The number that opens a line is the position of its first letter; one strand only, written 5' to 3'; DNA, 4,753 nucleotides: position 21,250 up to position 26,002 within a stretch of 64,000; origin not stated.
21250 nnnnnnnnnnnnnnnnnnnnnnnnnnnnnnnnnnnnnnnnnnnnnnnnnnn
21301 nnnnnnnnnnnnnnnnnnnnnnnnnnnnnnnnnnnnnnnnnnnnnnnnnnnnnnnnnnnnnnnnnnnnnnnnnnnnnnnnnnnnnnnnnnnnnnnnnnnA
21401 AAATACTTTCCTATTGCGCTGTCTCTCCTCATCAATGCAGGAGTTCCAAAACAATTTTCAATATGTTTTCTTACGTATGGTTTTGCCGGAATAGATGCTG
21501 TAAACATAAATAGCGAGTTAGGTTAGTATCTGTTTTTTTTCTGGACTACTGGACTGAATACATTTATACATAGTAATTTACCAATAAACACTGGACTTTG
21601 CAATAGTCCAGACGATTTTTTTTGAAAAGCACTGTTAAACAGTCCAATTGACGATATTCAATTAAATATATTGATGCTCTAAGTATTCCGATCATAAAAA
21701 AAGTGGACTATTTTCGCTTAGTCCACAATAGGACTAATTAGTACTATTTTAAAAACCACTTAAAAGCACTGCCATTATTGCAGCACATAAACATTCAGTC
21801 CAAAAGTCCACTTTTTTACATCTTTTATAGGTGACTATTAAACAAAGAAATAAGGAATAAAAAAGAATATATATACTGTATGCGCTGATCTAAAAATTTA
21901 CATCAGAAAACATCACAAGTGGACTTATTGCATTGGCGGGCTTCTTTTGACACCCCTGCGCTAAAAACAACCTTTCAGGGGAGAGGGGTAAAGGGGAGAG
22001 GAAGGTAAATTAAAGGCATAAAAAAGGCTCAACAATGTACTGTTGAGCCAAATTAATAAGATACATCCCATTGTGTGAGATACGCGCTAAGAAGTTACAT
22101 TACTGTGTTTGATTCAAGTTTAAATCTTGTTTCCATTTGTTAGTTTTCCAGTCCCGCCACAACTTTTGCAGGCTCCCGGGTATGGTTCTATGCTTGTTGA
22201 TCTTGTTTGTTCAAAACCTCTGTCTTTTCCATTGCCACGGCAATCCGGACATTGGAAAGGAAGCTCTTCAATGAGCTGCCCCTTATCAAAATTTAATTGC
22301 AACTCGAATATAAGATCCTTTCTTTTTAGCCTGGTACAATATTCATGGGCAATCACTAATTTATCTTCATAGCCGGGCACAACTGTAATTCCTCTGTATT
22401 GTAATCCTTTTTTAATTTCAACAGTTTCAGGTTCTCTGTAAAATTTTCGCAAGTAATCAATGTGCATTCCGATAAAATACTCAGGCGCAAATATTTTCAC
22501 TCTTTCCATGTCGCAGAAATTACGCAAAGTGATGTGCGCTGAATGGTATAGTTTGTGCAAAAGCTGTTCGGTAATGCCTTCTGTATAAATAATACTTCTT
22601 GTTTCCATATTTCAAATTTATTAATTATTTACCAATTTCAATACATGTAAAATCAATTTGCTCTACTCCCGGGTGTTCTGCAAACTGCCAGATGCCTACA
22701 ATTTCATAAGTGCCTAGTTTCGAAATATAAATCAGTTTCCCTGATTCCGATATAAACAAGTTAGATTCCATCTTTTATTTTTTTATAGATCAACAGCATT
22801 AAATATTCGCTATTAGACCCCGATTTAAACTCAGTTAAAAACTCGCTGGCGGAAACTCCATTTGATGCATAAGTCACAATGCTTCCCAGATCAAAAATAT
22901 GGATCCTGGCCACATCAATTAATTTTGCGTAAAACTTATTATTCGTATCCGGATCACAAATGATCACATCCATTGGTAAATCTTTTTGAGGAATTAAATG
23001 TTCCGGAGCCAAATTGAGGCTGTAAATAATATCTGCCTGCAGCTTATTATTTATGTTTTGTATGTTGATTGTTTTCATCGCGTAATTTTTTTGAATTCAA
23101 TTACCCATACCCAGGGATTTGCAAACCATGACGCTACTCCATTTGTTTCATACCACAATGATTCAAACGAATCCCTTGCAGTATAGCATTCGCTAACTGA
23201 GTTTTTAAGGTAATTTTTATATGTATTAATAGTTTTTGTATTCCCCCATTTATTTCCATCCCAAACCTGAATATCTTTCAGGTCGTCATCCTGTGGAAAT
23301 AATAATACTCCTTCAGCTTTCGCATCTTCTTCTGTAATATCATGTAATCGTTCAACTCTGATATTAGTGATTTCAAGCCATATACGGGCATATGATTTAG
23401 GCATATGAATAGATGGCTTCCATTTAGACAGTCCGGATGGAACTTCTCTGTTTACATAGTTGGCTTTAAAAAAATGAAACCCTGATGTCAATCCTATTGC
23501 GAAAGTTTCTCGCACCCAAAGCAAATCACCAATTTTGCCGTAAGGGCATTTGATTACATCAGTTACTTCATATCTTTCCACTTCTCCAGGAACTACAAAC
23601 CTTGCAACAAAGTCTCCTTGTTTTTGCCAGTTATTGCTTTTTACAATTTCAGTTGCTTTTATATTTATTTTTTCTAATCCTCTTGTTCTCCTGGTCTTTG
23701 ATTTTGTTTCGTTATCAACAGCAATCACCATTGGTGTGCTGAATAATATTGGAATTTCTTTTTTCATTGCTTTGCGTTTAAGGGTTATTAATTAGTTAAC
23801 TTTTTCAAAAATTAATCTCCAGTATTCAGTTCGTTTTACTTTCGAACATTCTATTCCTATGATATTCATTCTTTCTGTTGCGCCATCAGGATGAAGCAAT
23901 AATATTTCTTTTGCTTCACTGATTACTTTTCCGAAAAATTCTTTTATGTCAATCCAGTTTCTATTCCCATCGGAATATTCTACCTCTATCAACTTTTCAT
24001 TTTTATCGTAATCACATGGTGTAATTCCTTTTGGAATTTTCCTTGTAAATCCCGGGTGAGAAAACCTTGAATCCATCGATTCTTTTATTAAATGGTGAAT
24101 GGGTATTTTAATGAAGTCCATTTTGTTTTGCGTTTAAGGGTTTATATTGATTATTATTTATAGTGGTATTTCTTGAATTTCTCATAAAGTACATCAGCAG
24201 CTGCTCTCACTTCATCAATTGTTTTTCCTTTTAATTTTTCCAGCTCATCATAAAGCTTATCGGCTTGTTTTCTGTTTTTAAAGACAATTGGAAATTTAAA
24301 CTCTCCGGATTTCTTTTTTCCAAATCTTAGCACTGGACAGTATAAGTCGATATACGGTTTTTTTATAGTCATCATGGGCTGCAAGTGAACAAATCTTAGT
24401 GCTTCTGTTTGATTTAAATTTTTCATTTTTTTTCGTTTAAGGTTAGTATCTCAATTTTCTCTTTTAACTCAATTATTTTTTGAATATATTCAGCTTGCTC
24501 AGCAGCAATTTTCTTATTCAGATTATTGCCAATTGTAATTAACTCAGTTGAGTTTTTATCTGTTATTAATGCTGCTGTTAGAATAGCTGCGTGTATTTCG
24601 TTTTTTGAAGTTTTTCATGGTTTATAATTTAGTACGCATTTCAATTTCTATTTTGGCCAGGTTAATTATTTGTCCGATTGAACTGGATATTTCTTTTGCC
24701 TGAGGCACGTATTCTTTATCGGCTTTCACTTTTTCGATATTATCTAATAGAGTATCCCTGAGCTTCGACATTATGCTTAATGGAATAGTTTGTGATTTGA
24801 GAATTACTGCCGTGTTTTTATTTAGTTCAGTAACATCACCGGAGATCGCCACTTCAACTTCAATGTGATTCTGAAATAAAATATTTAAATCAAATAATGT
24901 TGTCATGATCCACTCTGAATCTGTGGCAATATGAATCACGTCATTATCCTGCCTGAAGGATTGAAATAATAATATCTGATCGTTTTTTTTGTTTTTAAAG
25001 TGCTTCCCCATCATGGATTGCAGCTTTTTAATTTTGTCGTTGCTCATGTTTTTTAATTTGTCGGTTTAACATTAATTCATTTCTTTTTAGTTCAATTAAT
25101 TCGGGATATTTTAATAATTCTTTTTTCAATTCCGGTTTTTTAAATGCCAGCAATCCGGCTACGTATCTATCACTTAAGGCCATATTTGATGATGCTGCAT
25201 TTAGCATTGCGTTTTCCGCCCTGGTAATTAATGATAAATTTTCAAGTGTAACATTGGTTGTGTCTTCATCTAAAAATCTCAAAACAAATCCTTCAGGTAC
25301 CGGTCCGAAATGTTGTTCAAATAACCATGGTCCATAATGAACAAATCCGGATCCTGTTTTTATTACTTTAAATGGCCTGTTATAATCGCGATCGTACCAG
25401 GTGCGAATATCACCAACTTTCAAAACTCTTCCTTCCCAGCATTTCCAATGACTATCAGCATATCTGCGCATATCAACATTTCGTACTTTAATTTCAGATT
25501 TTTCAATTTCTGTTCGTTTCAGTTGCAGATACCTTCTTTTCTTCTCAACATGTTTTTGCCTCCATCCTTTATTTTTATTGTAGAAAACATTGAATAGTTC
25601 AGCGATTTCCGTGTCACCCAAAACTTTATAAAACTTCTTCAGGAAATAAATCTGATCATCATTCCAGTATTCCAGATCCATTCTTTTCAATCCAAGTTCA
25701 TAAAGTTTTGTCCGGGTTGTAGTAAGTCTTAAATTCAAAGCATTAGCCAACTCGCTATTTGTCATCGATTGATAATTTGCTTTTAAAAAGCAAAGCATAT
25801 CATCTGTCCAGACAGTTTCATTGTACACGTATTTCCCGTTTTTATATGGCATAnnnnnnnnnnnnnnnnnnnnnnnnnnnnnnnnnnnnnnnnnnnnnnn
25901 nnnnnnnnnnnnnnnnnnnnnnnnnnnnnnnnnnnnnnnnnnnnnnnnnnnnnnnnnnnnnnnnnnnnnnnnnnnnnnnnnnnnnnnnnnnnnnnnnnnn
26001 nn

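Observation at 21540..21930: Iteron-like array of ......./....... hexamers in a 610-bp gene-free gap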

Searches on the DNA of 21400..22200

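Call 84: search_rna_families(source=window, start=21400, end=22200, threshold=evalue, max_evalue=5)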
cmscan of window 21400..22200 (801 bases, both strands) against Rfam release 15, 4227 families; matches with E-value up to 5: 7.
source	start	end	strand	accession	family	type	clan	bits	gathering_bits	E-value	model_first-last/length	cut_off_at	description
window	22018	22093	-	RF00021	Spot_42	Gene; sRNA;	-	27.2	80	0.0055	1-115/115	no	Spot 42 RNA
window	21773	21966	-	RF04088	MIR812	Gene; miRNA;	-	23.6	80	2.8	1-205/205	no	MIR812 microRNA precursor family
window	22020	22119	-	RF00111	SdsR_RyeB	Gene; sRNA;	CL00105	22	38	0.22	1-100/100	no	SdsR_RyeB RNA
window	21552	21634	-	RF02861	IR_84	Gene; sRNA;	-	19.2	51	1.1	1-186/186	no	Neisseria sRNA 84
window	21641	21709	+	RF00328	snoZ161_228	Gene; snRNA; snoRNA; CD-box;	CL00056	17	45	4.1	1-93/93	no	Small nucleolar RNA Z161/Z228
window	22006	22197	+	RF01459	rliE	Gene; sRNA;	-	16.5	90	4.7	1-222/222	no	Listeria sRNA rliE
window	21689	21819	-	RF00558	L20_leader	Cis-reg; leader;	-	15.3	58.7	4.4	1-127/127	no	Ribosomal protein L20 leader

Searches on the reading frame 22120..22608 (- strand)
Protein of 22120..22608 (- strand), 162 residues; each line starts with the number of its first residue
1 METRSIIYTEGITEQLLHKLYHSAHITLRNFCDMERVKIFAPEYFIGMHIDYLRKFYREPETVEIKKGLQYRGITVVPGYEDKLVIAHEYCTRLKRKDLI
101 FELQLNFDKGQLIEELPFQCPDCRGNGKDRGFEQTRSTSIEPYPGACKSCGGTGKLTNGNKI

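Call 8: search_protein_families(library=pfam, proteins=[window:22120-22608:-], max_evalue=0.01)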
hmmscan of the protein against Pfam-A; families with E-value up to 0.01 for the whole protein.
window:22120-22608:- (162 aa): 1 family
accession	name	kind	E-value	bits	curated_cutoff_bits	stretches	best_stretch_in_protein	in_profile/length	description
PF00684.25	DnaJ_CXXCXGXG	-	7.9e-05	23.3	32.7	1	118-158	16-55/65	DnaJ central domain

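Call 9: search_protein_families(library=phrogs, proteins=[window:22120-22608:-], max_evalue=0.001)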
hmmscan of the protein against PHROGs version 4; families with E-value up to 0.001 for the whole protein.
window:22120-22608:- (162 aa): 0 families

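Call 13: find_related_loci(query=window:22120-22608:-, collection=viral_contigs, flank=6000)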
Query window:22120-22608:- (162 aa) in viral_contigs; peptide patterns used: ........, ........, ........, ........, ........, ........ (x = any residue, [..] = any of these).
7 stretches matched a pattern, but none encodes a relative of the query by tblastn (E <= 1e-3).

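Call 83: search_protein_families(library=ncbifam, proteins=[window:22120-22608:-], max_evalue=0.01)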
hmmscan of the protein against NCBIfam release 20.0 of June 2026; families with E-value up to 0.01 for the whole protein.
window:22120-22608:- (162 aa): 0 families

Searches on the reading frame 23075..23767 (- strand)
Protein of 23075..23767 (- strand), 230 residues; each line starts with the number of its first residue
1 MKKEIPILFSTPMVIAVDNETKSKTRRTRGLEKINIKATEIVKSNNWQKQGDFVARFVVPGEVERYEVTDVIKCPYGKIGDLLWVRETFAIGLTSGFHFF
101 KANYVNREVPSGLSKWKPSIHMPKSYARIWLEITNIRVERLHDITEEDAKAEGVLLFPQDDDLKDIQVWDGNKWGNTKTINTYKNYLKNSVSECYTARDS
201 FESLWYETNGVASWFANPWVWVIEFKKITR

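Call 8: search_protein_families(library=pfam, proteins=[window:23075-23767:-], max_evalue=0.01)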
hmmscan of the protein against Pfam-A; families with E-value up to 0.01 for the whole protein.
window:23075-23767:- (230 aa): 0 families

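Call 9: search_protein_families(library=phrogs, proteins=[window:23075-23767:-], max_evalue=0.001)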
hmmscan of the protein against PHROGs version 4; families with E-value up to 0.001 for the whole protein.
window:23075-23767:- (230 aa): 4 families
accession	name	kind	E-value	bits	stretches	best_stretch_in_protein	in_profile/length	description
phrog_874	-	unknown function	2.1e-56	192.3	1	3-229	66-258/277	-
phrog_18361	-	unknown function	1.3e-20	74.9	2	122-156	1-35/92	-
phrog_27495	-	unknown function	2.5e-13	51.2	1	3-94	6-97/186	-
phrog_28019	-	unknown function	0.00055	20.9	0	3-27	2-26/55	-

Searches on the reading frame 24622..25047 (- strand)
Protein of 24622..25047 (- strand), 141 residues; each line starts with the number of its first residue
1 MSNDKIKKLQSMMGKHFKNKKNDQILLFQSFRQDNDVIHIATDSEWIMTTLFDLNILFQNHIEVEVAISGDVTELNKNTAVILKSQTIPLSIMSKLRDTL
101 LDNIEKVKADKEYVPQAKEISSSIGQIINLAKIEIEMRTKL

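Call 8: search_protein_families(library=pfam, proteins=[window:24622-25047:-], max_evalue=0.01)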
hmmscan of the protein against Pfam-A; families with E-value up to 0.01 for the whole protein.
window:24622-25047:- (141 aa): 0 families

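Call 9: search_protein_families(library=phrogs, proteins=[window:24622-25047:-], max_evalue=0.001)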
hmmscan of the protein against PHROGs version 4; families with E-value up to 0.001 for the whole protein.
window:24622-25047:- (141 aa): 1 family
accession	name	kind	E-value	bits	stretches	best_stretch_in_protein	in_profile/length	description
phrog_17069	-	unknown function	1.4e-16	61.7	1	1-139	1-136/145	-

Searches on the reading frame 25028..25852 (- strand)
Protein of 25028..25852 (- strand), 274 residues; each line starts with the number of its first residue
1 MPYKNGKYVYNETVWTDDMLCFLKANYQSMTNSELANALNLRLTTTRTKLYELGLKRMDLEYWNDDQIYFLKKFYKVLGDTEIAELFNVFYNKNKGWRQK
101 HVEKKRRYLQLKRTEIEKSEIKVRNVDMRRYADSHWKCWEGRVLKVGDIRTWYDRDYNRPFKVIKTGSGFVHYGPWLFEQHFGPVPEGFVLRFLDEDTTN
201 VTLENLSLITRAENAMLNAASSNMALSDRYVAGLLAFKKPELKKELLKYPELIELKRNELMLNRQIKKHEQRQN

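Call 8: search_protein_families(library=pfam, proteins=[window:25028-25852:-], max_evalue=0.01)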
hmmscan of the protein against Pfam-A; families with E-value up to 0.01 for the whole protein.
window:25028-25852:- (274 aa): 1 family
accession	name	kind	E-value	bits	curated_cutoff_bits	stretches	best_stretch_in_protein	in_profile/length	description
PF13392.12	HNH_3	-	2.1e-11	43.7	24.8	1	176-216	6-46/46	HNH endonuclease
